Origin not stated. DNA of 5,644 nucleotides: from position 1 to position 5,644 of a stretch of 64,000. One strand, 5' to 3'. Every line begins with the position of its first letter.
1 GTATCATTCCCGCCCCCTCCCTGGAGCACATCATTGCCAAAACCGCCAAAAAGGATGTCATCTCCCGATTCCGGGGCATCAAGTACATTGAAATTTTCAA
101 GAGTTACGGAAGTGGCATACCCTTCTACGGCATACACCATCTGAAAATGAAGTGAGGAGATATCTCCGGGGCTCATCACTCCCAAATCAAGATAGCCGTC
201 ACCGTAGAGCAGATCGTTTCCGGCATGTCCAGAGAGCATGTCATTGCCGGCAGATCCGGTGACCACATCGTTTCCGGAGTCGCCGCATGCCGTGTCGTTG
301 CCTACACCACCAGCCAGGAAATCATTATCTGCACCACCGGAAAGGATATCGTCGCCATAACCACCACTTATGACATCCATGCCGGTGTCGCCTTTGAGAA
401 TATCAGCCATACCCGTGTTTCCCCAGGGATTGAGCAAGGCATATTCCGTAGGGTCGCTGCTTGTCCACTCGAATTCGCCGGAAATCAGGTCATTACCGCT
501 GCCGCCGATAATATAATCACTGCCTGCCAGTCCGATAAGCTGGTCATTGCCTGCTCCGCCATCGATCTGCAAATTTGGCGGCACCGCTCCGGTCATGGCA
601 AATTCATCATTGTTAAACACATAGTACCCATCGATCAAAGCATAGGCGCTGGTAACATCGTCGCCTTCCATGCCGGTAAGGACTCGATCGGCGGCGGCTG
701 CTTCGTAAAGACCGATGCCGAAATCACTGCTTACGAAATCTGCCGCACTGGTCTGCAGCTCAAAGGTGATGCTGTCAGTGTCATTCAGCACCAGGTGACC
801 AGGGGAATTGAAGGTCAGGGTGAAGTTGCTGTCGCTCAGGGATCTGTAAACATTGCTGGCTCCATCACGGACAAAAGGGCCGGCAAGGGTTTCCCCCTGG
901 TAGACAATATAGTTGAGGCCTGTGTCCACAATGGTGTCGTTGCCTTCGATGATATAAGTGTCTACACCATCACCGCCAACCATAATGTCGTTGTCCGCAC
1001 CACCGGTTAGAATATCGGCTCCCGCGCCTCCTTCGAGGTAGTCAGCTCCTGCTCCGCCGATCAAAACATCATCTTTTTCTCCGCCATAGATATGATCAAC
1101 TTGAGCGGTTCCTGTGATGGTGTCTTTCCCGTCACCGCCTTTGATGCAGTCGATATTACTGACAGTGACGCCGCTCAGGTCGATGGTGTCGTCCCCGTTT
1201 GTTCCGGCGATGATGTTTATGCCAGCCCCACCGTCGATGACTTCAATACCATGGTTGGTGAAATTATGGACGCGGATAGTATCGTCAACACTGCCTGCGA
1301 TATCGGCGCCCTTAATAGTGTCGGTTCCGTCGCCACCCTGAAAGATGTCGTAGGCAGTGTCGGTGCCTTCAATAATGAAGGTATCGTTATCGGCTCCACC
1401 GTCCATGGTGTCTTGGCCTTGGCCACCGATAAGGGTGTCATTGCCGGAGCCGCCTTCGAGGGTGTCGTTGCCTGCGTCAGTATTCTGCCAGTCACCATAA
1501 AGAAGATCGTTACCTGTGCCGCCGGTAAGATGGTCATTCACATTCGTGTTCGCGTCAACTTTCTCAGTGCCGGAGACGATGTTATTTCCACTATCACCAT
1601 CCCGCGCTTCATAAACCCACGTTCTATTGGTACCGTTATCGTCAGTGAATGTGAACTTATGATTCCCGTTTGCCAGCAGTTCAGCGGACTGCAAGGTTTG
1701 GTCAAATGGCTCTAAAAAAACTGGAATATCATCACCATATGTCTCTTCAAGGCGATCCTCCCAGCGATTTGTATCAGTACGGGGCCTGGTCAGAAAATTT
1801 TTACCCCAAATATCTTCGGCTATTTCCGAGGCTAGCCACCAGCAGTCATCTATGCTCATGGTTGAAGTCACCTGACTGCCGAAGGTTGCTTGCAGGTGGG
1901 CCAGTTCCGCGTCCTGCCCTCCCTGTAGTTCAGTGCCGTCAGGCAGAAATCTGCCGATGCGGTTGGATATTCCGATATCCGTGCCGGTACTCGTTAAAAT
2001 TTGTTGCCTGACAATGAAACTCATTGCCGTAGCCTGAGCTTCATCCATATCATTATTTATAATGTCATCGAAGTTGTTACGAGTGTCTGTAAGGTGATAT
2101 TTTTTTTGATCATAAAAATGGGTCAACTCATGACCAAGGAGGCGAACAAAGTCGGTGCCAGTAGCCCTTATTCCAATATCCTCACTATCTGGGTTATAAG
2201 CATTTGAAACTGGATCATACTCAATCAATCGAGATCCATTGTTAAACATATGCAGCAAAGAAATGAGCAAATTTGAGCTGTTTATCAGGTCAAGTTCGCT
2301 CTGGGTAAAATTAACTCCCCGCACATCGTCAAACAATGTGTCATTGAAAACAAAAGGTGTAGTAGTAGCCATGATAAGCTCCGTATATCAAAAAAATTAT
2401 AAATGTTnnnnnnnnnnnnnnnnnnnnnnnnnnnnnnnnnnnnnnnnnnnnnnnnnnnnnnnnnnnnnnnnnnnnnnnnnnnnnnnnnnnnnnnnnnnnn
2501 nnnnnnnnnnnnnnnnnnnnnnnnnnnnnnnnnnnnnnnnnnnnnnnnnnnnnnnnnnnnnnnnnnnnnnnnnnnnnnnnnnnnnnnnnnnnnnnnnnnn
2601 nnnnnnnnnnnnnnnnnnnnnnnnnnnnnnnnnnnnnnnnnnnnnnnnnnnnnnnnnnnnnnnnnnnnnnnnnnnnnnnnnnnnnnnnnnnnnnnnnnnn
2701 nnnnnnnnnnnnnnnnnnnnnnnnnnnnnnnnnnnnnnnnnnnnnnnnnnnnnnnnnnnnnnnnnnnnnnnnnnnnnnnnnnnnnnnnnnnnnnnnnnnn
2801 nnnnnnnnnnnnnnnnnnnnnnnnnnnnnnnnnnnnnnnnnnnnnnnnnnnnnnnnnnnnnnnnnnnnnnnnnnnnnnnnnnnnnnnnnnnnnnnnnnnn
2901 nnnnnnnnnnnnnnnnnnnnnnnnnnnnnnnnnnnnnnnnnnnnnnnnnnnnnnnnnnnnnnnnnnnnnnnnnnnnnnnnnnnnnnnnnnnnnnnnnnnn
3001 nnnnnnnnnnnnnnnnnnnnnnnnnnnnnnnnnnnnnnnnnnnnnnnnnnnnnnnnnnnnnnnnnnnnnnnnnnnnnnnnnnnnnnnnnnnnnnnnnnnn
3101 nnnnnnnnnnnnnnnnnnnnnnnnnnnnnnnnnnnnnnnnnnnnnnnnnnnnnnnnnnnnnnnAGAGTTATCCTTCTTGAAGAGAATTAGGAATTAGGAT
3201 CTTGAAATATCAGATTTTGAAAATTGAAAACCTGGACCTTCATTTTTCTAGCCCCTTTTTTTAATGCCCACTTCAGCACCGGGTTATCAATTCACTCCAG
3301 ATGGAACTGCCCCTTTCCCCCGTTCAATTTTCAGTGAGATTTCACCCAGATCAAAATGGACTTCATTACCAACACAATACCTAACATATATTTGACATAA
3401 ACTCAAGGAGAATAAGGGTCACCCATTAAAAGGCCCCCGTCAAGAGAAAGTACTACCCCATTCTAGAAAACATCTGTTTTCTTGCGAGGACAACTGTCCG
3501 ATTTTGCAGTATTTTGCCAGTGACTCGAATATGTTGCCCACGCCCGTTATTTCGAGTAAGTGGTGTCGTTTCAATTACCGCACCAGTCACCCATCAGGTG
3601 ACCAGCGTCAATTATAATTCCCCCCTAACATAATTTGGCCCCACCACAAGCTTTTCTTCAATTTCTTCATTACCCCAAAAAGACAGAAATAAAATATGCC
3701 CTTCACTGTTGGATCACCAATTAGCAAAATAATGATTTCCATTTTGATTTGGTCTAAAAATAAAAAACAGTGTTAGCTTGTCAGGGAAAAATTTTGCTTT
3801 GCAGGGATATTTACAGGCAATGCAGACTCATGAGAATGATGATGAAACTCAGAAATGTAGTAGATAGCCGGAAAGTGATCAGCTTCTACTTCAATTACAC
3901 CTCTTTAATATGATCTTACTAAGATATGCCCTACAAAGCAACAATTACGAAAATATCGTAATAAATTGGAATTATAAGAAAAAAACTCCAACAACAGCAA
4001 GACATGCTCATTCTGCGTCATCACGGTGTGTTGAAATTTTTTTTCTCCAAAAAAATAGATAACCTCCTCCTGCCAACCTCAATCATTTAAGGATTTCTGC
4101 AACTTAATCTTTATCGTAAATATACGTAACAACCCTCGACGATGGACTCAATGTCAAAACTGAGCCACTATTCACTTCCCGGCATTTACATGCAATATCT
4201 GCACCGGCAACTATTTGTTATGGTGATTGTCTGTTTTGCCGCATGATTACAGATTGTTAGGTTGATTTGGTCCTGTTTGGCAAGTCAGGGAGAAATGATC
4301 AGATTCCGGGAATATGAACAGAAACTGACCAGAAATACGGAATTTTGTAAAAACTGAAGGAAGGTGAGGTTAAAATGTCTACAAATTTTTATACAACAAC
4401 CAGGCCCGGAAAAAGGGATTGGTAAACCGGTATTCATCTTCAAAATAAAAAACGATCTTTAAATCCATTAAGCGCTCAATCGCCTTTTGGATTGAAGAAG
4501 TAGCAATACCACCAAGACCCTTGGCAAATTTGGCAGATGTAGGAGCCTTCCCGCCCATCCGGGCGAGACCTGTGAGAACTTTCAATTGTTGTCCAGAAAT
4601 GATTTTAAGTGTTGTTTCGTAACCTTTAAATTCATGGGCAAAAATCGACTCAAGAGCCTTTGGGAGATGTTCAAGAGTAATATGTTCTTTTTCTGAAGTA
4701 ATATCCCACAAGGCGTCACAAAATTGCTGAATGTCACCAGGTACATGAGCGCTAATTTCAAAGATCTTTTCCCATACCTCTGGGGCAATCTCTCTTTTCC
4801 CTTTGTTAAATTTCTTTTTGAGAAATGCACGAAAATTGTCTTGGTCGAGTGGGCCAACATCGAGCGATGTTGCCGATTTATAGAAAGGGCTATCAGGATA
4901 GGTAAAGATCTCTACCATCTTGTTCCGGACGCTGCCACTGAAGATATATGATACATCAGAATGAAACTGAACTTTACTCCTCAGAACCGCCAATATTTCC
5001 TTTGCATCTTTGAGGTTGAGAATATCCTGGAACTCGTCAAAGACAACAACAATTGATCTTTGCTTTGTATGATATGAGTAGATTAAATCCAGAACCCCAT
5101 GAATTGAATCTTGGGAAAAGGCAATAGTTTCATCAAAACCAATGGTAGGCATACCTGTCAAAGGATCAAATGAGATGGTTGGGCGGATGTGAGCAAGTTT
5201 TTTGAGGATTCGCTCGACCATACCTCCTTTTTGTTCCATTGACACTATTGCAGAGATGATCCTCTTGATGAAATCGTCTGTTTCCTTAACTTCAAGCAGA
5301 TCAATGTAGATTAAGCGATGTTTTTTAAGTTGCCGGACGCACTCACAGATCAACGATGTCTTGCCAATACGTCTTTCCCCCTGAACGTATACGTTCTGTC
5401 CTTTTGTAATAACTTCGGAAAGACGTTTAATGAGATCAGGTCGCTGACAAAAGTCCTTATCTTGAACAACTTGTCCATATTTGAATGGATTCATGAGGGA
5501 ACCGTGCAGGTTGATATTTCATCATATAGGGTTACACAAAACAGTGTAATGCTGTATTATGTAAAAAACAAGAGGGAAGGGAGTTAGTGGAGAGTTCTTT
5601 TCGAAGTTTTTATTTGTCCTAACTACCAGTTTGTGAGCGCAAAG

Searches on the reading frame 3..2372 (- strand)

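Call 38: search_protein_families(library=pfam, proteins=[window:3-2372:-], max_evalue=0.001)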
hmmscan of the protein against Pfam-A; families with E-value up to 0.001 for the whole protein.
window:3-2372:- (790 aa): 1 family
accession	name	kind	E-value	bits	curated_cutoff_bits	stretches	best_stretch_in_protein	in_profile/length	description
PF00353.25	HemolysinCabind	-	2.2e-53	178.1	23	7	299-331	3-35/36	RTX calcium-binding nonapeptide repeat (4 copies)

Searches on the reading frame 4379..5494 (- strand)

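Call 11: search_protein_families(library=pfam, proteins=[window:4379-5494:-], max_evalue=0.001)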
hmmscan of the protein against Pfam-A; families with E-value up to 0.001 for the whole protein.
window:4379-5494:- (371 aa): 4 families
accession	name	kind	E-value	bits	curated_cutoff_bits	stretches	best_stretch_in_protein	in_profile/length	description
PF01637.24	ATPase_2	-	7.5e-13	49.2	33.2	1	15-255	1-222/225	ATPase domain predominantly from Archaea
PF13173.12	AAA_14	-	1.1e-07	32.3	27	0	34-85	4-56/129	AAA domain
PF13401.12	AAA_22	-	2e-07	31.8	27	1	33-187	6-122/130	AAA domain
PF13191.12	AAA_16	-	4.7e-05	24.4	32.6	1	29-158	20-144/167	AAA ATPase domain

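Call 65: search_protein_families(library=padloc, proteins=[window:4379-5494:-], max_evalue=0.001)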
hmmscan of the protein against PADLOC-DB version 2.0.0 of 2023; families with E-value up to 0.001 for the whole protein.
window:4379-5494:- (371 aa): 4 families
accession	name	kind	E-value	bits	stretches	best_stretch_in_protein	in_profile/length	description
PDLC04985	PDC-S27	-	6.9e-10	36.4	1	14-229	5-188/484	-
PDLC04792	PDC-S01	-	0.00031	17.4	0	32-79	19-65/452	-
PDLC04789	PDC-S01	-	0.00057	17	0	21-65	6-49/375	-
PDLC04787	PDC-S01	-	0.00061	16.8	0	14-66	9-66/412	-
